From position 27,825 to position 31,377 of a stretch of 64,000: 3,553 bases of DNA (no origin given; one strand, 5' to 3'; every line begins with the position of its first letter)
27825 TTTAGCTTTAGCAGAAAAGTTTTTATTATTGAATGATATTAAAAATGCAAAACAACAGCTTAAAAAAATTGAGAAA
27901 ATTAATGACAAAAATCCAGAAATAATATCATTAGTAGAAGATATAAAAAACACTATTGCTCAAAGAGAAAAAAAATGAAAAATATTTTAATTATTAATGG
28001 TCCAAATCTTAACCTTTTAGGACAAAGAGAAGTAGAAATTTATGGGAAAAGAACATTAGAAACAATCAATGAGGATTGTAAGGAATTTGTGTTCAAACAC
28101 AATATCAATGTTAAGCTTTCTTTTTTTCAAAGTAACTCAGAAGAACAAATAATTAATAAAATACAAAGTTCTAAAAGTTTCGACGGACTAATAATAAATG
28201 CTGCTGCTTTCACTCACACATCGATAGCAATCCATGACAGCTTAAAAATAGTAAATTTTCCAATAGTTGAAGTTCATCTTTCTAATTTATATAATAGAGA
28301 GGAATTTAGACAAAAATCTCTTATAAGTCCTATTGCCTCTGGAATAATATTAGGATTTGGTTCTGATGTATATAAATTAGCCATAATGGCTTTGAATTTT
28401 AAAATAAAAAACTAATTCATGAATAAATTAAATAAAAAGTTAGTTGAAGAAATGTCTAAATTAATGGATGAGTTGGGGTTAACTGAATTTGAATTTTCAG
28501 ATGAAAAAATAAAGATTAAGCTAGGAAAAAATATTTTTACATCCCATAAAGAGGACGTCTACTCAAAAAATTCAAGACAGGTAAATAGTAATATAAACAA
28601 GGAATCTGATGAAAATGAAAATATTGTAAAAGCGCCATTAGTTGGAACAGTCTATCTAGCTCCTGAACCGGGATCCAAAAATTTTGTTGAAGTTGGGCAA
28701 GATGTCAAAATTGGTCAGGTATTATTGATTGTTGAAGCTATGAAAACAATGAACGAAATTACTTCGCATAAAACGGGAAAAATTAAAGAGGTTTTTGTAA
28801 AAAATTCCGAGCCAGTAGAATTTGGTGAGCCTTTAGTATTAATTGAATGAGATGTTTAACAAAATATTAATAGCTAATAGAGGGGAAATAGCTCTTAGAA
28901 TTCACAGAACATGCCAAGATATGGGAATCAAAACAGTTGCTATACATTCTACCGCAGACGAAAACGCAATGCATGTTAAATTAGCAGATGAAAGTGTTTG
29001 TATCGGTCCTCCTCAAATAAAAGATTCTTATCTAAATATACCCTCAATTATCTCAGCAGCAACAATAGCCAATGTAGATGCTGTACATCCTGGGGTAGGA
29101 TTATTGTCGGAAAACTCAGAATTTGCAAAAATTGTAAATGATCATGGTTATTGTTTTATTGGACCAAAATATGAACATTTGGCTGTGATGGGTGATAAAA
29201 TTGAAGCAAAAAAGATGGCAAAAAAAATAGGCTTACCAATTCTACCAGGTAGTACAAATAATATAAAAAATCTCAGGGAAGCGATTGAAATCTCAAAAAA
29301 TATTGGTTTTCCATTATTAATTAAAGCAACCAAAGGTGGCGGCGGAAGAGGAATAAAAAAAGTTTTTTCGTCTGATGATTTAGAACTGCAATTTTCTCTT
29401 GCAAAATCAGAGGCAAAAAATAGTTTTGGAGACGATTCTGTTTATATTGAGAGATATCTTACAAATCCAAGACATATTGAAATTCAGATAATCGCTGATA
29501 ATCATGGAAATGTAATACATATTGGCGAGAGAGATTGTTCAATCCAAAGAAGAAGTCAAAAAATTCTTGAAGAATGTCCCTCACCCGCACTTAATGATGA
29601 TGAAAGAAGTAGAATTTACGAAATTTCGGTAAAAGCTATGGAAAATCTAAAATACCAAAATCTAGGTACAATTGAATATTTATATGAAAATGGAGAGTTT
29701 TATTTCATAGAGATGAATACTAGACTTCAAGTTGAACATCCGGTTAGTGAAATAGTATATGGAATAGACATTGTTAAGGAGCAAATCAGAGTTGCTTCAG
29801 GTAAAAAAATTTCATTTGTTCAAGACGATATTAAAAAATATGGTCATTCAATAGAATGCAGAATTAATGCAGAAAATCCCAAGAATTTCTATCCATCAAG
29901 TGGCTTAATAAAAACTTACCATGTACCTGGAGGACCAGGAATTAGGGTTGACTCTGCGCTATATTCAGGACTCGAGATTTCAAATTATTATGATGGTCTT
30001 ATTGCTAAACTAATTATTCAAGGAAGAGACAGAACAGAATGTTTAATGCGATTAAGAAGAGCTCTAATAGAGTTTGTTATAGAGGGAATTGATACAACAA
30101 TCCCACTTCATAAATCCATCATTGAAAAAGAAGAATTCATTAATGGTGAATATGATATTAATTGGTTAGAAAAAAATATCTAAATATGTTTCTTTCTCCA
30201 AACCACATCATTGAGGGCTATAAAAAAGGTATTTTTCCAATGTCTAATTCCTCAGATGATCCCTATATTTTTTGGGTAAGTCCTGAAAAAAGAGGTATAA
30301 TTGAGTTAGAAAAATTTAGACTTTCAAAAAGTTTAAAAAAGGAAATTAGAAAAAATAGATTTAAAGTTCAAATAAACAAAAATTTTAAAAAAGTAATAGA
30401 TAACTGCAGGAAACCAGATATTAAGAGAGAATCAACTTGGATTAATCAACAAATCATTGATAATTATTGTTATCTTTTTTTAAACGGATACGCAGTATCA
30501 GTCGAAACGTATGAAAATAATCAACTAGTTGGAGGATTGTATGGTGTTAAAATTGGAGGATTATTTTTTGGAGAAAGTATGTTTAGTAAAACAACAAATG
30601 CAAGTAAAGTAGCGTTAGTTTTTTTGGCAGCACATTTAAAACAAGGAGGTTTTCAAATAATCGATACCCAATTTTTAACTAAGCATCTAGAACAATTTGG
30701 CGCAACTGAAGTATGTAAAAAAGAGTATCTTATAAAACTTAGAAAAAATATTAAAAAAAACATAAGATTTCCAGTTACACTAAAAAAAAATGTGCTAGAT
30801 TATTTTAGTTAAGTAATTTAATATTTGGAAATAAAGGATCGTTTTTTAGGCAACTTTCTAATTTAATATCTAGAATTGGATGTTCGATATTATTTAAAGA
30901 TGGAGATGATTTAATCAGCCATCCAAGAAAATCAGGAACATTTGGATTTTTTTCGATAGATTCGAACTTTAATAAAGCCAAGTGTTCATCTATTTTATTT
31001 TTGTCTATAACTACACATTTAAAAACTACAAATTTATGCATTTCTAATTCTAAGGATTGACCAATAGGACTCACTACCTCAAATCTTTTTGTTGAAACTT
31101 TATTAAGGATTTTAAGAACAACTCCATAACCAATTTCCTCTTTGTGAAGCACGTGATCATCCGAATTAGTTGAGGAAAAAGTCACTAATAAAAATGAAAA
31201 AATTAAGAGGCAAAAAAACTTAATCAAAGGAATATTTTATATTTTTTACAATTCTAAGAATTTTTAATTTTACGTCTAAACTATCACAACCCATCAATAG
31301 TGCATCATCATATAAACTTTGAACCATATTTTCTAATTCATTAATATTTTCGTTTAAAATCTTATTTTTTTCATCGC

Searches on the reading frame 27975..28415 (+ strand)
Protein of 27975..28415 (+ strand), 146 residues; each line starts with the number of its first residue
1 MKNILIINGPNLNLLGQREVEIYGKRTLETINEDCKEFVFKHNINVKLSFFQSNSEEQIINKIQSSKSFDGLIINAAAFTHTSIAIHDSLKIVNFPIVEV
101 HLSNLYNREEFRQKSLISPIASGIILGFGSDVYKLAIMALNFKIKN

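Call 55: search_protein_families(library=pfam, proteins=[window:27975-28415:+], max_evalue=0.001)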
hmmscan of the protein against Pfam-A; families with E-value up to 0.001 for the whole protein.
window:27975-28415:+ (146 aa): 1 family
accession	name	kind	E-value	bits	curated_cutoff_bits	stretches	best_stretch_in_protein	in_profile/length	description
PF01220.24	DHquinase_II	-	3.8e-54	182.6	23.3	1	3-140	1-137/138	Dehydroquinase class II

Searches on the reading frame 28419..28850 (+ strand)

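Call 55: search_protein_families(library=pfam, proteins=[window:28419-28850:+], max_evalue=0.001)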
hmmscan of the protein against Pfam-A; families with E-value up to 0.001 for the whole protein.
window:28419-28850:+ (143 aa): 1 family
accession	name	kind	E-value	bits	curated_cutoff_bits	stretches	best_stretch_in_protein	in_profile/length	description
PF00364.28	Biotin_lipoyl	-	1e-19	70.6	22.1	1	70-142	3-73/73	Biotin-requiring enzyme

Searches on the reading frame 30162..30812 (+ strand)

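Call 55: search_protein_families(library=pfam, proteins=[window:30162-30812:+], max_evalue=0.001)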
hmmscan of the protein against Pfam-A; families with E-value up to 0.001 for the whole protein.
window:30162-30812:+ (216 aa): 1 family
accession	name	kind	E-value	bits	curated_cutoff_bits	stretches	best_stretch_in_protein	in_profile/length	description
PF03588.20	Leu_Phe_trans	-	7.9e-67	224.4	22.7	1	14-184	2-170/171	Leucyl/phenylalanyl-tRNA protein transferase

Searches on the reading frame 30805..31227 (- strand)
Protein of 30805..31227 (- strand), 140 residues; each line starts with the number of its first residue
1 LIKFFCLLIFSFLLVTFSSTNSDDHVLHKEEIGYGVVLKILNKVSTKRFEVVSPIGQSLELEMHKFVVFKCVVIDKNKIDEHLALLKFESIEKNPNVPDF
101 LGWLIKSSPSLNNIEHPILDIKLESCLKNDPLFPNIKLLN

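Call 55: search_protein_families(library=pfam, proteins=[window:30805-31227:-], max_evalue=0.001)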
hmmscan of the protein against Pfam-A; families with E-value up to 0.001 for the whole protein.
window:30805-31227:- (140 aa): 1 family
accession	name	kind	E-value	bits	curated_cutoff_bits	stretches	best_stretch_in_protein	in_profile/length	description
PF09923.14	DUF2155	-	2.6e-14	53.5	27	1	37-126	2-89/89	Uncharacterized protein conserved in bacteria (DUF2155)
